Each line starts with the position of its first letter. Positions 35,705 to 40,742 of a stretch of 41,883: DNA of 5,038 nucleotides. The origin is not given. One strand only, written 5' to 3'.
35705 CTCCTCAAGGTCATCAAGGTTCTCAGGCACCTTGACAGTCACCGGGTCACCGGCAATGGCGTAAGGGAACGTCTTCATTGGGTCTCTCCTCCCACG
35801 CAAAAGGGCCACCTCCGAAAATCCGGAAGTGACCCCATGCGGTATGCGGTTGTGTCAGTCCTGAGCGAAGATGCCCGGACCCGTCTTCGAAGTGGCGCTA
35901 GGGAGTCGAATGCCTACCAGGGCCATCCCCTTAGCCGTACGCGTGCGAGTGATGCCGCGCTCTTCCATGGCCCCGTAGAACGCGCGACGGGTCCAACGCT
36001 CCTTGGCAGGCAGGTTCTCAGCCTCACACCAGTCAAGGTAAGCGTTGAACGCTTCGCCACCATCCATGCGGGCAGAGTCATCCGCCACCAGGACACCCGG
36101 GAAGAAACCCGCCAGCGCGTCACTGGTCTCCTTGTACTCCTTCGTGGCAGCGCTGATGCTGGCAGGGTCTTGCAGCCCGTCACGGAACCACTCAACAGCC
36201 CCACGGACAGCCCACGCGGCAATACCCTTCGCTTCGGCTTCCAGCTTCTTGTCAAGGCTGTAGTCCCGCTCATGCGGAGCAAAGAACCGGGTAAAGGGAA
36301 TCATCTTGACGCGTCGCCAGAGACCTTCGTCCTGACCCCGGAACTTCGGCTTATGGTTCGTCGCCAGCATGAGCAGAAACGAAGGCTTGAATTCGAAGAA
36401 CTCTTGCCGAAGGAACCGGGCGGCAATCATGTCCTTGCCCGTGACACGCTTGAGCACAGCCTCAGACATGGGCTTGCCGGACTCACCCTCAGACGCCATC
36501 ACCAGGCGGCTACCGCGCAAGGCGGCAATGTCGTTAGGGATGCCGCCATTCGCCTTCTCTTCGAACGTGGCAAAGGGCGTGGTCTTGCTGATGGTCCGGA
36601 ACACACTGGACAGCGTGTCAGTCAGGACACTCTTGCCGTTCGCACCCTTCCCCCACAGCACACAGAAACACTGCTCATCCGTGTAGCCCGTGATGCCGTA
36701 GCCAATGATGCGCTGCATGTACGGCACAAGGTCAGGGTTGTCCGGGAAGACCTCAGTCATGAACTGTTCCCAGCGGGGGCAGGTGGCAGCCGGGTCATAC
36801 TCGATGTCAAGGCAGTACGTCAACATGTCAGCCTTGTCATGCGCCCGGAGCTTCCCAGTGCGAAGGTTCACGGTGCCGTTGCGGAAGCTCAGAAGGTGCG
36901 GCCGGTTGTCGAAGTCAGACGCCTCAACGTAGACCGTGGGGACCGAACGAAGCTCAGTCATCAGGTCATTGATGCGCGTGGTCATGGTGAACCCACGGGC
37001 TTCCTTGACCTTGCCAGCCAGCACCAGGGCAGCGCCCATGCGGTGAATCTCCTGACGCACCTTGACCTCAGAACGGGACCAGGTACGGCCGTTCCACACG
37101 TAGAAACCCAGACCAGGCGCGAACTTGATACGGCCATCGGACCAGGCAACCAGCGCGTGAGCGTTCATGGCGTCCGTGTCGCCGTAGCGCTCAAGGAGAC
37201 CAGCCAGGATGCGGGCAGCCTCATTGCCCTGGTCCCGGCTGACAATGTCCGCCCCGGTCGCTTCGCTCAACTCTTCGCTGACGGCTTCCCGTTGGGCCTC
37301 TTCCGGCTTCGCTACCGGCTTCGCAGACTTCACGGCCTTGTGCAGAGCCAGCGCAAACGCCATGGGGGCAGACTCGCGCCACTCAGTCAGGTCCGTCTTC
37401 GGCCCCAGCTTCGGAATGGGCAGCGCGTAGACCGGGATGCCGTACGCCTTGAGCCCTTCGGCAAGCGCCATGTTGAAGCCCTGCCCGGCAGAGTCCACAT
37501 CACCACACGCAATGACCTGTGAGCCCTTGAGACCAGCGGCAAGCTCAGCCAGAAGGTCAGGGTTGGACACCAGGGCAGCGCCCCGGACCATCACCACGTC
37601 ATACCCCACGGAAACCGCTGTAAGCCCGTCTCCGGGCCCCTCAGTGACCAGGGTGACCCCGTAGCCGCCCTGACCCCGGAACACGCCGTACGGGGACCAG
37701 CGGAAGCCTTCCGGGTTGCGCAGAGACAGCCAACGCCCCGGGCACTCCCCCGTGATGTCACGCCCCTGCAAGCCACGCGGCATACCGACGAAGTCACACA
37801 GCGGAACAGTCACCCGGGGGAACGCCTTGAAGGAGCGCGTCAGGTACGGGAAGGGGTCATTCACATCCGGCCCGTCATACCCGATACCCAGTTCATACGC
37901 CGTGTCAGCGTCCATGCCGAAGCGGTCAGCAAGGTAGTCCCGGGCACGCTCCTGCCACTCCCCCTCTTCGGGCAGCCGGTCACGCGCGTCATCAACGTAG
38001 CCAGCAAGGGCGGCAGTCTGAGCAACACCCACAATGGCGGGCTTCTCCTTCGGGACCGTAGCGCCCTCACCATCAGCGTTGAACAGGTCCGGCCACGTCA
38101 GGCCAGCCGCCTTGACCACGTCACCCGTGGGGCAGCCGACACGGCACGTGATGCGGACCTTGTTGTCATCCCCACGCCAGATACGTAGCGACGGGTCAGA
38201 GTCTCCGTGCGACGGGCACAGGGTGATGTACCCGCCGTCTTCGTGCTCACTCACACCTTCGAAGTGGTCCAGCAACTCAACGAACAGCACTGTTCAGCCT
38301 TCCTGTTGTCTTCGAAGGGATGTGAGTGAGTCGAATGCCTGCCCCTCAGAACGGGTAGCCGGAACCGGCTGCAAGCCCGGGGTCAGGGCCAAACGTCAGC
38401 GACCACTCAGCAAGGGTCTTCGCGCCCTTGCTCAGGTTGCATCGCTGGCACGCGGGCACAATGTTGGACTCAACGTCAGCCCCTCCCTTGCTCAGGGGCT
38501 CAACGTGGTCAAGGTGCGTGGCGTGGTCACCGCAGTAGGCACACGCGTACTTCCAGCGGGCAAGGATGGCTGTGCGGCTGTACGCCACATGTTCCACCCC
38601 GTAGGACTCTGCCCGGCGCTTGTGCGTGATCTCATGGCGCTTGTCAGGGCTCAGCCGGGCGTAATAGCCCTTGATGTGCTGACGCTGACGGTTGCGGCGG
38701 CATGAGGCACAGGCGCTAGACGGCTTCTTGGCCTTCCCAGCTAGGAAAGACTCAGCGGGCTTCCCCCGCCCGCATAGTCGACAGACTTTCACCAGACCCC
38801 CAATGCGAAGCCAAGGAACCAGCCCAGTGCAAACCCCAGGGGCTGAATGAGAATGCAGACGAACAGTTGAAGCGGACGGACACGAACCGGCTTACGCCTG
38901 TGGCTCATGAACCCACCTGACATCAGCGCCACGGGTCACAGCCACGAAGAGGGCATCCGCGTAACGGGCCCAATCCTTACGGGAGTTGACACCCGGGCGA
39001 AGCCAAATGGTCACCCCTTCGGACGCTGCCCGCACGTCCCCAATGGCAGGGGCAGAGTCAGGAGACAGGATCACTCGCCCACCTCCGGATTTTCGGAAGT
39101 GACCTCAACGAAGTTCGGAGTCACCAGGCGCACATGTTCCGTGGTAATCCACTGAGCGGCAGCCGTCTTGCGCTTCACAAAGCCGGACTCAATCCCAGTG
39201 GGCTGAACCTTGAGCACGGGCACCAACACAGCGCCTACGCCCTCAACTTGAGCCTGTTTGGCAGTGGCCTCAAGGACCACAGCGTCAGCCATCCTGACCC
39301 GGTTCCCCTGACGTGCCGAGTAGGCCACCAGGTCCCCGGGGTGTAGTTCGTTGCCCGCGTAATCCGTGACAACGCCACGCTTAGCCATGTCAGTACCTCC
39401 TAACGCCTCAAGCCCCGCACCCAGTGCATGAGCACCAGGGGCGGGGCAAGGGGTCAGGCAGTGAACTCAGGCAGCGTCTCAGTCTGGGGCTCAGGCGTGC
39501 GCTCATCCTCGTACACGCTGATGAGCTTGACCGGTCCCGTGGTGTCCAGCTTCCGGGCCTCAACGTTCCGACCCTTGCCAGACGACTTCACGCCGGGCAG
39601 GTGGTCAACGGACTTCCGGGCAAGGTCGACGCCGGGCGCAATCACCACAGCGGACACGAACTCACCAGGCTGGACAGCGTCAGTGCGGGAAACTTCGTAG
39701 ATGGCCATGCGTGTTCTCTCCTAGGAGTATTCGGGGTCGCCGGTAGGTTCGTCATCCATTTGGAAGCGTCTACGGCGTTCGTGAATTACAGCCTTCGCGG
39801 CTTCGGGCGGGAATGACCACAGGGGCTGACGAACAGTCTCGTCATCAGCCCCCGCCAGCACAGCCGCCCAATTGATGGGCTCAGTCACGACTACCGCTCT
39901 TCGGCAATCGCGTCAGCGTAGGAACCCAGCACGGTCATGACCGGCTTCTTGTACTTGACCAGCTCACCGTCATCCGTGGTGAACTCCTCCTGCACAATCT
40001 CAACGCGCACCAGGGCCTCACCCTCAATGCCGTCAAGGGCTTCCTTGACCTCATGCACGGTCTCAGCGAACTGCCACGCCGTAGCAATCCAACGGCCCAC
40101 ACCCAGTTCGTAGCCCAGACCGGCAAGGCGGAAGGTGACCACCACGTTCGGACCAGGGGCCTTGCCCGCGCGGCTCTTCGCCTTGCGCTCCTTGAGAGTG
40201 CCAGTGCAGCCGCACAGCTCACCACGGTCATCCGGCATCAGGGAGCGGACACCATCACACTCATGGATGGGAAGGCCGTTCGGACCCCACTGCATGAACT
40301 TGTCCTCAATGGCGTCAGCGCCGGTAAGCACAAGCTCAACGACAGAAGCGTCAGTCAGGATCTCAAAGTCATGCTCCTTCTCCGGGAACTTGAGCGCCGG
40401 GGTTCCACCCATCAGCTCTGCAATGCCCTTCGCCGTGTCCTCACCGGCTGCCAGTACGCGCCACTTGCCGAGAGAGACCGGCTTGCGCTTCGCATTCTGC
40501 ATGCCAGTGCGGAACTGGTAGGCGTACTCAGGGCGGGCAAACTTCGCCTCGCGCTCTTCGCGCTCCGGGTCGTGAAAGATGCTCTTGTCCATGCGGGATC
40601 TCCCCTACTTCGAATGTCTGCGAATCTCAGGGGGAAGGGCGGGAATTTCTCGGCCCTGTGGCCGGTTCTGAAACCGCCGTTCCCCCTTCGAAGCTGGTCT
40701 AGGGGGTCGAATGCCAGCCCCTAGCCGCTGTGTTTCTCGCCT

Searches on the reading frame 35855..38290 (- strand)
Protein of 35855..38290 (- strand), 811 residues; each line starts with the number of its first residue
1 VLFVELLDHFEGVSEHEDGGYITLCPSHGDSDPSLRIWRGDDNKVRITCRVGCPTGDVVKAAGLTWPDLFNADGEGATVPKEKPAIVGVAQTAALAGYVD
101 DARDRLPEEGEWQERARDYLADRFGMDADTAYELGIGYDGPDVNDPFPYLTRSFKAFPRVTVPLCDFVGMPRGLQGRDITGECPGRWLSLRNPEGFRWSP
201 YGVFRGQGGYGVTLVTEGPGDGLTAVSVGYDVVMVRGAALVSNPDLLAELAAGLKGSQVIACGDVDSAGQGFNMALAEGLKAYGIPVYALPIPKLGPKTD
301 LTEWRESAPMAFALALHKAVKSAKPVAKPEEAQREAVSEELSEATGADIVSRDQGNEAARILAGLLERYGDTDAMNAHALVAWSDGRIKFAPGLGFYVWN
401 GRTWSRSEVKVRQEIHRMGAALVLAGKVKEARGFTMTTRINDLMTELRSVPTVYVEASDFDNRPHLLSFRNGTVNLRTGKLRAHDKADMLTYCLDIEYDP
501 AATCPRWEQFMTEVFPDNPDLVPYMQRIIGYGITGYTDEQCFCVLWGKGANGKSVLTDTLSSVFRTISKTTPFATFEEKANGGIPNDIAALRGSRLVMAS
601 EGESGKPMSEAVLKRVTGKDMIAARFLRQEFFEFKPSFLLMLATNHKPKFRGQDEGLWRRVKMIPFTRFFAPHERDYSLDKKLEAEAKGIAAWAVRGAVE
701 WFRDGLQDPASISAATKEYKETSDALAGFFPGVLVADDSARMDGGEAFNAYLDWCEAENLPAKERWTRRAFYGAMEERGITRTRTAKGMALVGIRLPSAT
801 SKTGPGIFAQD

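Call 33: search_protein_families(library=pfam, proteins=[window:35855-38290:-], max_evalue=0.01)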
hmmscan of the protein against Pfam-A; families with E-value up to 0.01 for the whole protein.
window:35855-38290:- (811 aa): 5 families
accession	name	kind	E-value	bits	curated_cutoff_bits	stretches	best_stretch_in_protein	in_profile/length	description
PF08706.16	D5_N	-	3.2e-30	105.7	22.4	1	377-516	1-145/145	D5 N terminal like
PF19263.5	DUF5906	-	8.2e-08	33.3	27.6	1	545-660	1-114/114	Family of unknown function (DUF5906)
PF13662.12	Toprim_4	-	0.0001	22.9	25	1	213-289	3-83/85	Toprim domain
PF13155.12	Toprim_2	-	0.00062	20.5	22.1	1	215-294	2-80/88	Toprim-like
PF01751.28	Toprim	-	0.0071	16.9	23.1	0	214-282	3-86/96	Toprim domain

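Call 35: search_solved_structures(query=window:35855-38290:-, max_evalue=1)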
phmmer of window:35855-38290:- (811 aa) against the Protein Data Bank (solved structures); distinct sequences matched with E-value up to 1: 11.
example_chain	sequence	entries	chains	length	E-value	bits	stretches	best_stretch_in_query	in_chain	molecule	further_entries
7ola_A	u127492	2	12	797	1.7e-07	32.7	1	454-731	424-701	DNA primase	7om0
8apl_A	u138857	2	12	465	0.0014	19.8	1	450-676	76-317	Primase D5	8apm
8xj8_A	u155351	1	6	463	0.0014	19.8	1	450-676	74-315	Monkeypox virus E5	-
8iqh_A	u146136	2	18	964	0.0021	19.2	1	460-665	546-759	Putative primase C962R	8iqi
11wz_E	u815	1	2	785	0.0035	18.5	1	450-676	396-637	Uncoating factor OPG117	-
9ivf_A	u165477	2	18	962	0.0042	18.2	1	460-664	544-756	Putative primase C962R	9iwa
8wvz_A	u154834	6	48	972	0.0043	18.2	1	460-664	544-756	Putative primase C962R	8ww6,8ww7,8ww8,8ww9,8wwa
10wp_D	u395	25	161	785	0.0044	18.2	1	450-676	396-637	Uncoating factor OPG117 | Primase D5 | Monkeypox virus E5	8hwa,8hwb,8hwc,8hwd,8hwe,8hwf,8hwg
5mqf_K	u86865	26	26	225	0.4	11.7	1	274-321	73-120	Pre-mRNA-splicing factor SPF27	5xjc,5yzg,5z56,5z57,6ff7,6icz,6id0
1x8d_A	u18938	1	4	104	0.62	11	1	502-525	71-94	Hypothetical protein yiiL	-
2gze_A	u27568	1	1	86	0.8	10.7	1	4-34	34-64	Colicin-E9 immunity protein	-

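Call 64: search_protein_families(library=ncbifam, proteins=[window:35855-38290:-], max_evalue=0.001)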
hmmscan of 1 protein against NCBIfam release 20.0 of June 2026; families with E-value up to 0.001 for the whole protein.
window:35855-38290:- (811 aa): 3 families
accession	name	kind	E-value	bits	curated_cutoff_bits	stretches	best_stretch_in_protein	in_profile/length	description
NF011296.0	PRK14709.1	subfamily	1.9e-92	310.4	613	1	372-801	35-464/469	hypothetical protein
NF005477.0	PRK07078.1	subfamily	3.8e-89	299.8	1014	1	396-796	347-745/759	hypothetical protein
TIGR01613.1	primase_Cterm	subfamily_domain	1.3e-77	260.6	108.7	1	466-763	2-299/304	phage/plasmid primase, P4 family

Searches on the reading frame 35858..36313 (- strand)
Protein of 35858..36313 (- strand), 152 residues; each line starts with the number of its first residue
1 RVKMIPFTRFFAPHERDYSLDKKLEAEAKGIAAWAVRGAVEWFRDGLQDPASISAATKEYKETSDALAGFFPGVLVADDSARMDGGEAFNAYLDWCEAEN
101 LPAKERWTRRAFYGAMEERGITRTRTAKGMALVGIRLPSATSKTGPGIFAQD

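Call 63: find_homologous_proteins(query=window:35858-36313:-, max_evalue=0.001)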
Query window:35858-36313:- (152 aa): 43 proteins with E <= 0.001 among 117 candidates.
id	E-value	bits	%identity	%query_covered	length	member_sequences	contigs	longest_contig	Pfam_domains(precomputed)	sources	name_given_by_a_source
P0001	1.3e-67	244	75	98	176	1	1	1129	-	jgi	jgi:putative DNA primase/helicase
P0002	4.4e-67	243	75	97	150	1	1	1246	-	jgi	jgi:putative DNA primase/helicase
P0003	1.0e-65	238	74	100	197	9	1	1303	-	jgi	jgi:putative DNA primase/helicase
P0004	1.0e-65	238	71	100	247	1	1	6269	-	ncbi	ncbi:DNA primase family protein, partial [Streptomyces sp. NPDC003832]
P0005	1.1e-64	235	71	99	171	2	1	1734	-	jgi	jgi:putative DNA primase/helicase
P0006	1.8e-63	231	69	100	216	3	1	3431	-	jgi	jgi:putative DNA primase/helicase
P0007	4.1e-63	230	70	99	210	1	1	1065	-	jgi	jgi:putative DNA primase/helicase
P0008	5.0e-63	229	68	100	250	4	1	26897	-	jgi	jgi:putative DNA primase/helicase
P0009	2.8e-62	227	68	100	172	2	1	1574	-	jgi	jgi:putative DNA primase/helicase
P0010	5.9e-62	226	67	99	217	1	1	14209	-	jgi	jgi:putative DNA primase/helicase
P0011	7.1e-61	222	65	100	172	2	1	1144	-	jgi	jgi:putative DNA primase/helicase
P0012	1.3e-60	222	65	100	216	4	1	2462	-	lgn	-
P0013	5.5e-60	220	64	99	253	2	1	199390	-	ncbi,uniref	ncbi:phage/plasmid primase, P4 family [Kitasatospora sp. NPDC092286]|uniref:DNA primase family prote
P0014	4.1e-58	214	67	98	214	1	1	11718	-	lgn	-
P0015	3.0e-57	211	61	100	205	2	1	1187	-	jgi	jgi:putative DNA primase/helicase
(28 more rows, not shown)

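Call 70: predict_structure(alignment_id=A3)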
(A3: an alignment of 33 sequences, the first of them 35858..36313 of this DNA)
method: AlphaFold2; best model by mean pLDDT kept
length: 152 residues; sequences in the alignment: 33
mean_pLDDT: 81.2   pTM: 0.53
mean pLDDT of the five models: 81.2, 79.7, 78.7, 78.3, 77.0
residues with pLDDT >= 90: 49; 70-90: 78; 50-70: 18; < 50: 7
segments of 3 or more residues with pLDDT < 50: none
pLDDT, mean of each block of 10 residues (from residue 1): 64 85 90 86 76 75 69 87 93 91 88 90 91 87 52 41
secondary structure, 60 per line:
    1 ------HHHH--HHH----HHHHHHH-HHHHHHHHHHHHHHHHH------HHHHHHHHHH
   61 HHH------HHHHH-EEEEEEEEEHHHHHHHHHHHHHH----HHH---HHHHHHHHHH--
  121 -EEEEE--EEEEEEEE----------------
elements in order: H7-10 H20-26 H28-44 H51-63 H70-74 E76-84 H85-98 H109-118 E122-126 E129-136

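Call 72: fold_search(model_id=the predicted structure, library=pdb)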
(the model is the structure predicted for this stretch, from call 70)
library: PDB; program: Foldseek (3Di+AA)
matches with E <= 10: 316; with E <= 0.001: 0
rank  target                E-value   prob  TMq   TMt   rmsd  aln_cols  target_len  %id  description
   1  1dp7_P                2.4e-02  1.00  0.38  0.70   3.1        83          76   13  COCRYSTAL STRUCTURE OF RFX-DBD IN COMPLEX WITH ITS COGNATE X-BOX BINDING SITE (released 2000-03-06)
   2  8iqh_C                7.8e-02  0.85  0.38  0.09  10.3       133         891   20  Structure of Full-Length AsfvPrimPol in Apo-Form (released 2023-07-26)
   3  8zjr_M                9.0e-02  0.98  0.38  0.65   4.0        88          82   17  Structure of nucleosome-bound RFX5 complex (released 2025-08-13)
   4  8iqi_C                1.2e-01  0.85  0.42  0.09   9.1       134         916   22  Structure of Full-Length AsfvPrimPol in Complex-Form (released 2023-07-26)
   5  8v7q_D                1.4e-01  0.11  0.16  0.14  15.7       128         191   13  IpaD (122-321) Pi-helix Mutant (delta Q148) Apo Structure (released 2024-08-21)
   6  8iqh_D                2.1e-01  0.75  0.38  0.09   7.3       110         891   22  Structure of Full-Length AsfvPrimPol in Apo-Form (released 2023-07-26)
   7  8iqh_B                2.3e-01  0.82  0.37  0.08   4.3        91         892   21  Structure of Full-Length AsfvPrimPol in Apo-Form (released 2023-07-26)
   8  8iqh_E                3.0e-01  0.82  0.41  0.09   5.2        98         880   17  Structure of Full-Length AsfvPrimPol in Apo-Form (released 2023-07-26)
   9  9ivf_B                3.2e-01  0.72  0.40  0.12   5.7       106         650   18  Structure of Full-Length AsfvPrimPol with polyT DNA (released 2025-12-24)
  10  8v5e_A                4.8e-01  0.07  0.15  0.12  15.4       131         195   13  IpaD (122-321) Pi-helix Mutant (delta Q148) Bound to Deoxycholate (released 2024-08-21)
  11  8v5c_A                5.1e-01  0.07  0.14  0.11  15.2       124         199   13  IpaD (122-321) Bound to Deoxycholate (released 2024-08-21)
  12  8v7q_C                5.1e-01  0.06  0.14  0.12  15.4       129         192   13  IpaD (122-321) Pi-helix Mutant (delta Q148) Apo Structure (released 2024-08-21)
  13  5trd_B                5.5e-01  0.16  0.19  0.14   8.9        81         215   17  Structure of RbkR (Riboflavin Kinase) from Thermoplasma acidophilum determined in complex with CTP and its cognate DNA (released 2016-11-23)
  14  9ivf_A                5.8e-01  0.57  0.37  0.11   4.2        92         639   17  Structure of Full-Length AsfvPrimPol with polyT DNA (released 2025-12-24)
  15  9gm9_D                5.8e-01  0.20  0.28  0.15   7.7       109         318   18  MukBEF in a DNA capture state (released 2025-03-26)
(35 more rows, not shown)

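Call 73: search_solved_structures(query=A3, max_evalue=10)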
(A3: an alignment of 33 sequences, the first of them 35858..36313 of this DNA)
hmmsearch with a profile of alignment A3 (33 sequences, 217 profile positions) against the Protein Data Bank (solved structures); distinct sequences matched with E-value up to 10: 9.
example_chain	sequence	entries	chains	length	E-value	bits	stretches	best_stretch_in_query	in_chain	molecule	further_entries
7ola_A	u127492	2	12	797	1.3e-07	34.3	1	16-180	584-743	DNA primase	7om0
8iqh_A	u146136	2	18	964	9.9e-06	28.2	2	4-65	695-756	Putative primase C962R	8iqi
9ivf_A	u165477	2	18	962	2.3e-05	27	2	4-65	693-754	Putative primase C962R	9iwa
8wvz_A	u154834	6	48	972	2.3e-05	27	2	4-65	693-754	Putative primase C962R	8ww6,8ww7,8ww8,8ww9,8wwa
8apl_A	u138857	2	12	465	0.016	17.7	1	41-79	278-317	Primase D5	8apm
8xj8_A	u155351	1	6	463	0.016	17.7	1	41-79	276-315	Monkeypox virus E5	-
11wz_E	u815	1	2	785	0.027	17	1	41-79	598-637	Uncoating factor OPG117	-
10wp_D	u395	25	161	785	0.027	17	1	41-79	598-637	Uncoating factor OPG117 | Primase D5 | Monkeypox virus E5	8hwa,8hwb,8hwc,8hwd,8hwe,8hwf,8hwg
6kdv_B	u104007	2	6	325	0.46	13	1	77-121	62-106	CRISPR-associated endonuclease Cas1 2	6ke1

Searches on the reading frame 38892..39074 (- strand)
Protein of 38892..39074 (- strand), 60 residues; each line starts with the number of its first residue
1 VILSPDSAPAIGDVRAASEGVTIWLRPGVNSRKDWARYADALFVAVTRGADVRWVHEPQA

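Call 51: search_protein_families(library=phrogs, proteins=[window:38892-39074:-], max_evalue=0.001)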
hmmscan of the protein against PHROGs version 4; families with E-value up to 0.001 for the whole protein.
window:38892-39074:- (60 aa): 1 family
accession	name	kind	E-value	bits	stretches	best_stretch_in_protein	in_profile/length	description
phrog_15072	-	unknown function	2.2e-29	101.8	1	1-57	3-59/61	-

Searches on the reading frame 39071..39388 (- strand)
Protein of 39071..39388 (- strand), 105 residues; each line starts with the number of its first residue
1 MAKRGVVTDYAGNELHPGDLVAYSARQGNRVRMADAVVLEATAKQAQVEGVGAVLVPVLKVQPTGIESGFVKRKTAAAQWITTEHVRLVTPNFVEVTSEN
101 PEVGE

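Call 51: search_protein_families(library=phrogs, proteins=[window:39071-39388:-], max_evalue=0.001)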
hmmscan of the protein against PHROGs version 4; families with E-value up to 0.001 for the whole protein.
window:39071-39388:- (105 aa): 1 family
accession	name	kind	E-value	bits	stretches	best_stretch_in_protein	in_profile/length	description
phrog_13282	-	unknown function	3e-43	147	1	1-97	1-92/94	-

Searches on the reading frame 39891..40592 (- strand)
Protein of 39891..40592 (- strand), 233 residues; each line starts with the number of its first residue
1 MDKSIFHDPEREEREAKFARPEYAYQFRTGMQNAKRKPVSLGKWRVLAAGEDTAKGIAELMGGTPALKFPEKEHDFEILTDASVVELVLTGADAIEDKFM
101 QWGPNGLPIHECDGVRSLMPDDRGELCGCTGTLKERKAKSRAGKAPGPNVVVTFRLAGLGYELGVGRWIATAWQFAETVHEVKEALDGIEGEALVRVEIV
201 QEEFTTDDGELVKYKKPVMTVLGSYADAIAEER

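Call 33: search_protein_families(library=pfam, proteins=[window:39891-40592:-], max_evalue=0.01)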
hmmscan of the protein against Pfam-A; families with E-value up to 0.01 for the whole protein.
window:39891-40592:- (233 aa): 0 families

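Call 53: search_protein_families(library=phrogs, proteins=[window:39891-40592:-], max_evalue=0.001)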
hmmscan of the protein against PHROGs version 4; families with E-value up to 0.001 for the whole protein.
window:39891-40592:- (233 aa): 2 families
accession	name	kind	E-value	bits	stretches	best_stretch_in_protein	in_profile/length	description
phrog_9220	-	unknown function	1.9e-80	270.9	1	3-232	7-233/243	unknown function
phrog_16191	-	unknown function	2.2e-07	31.3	1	24-218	21-201/390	-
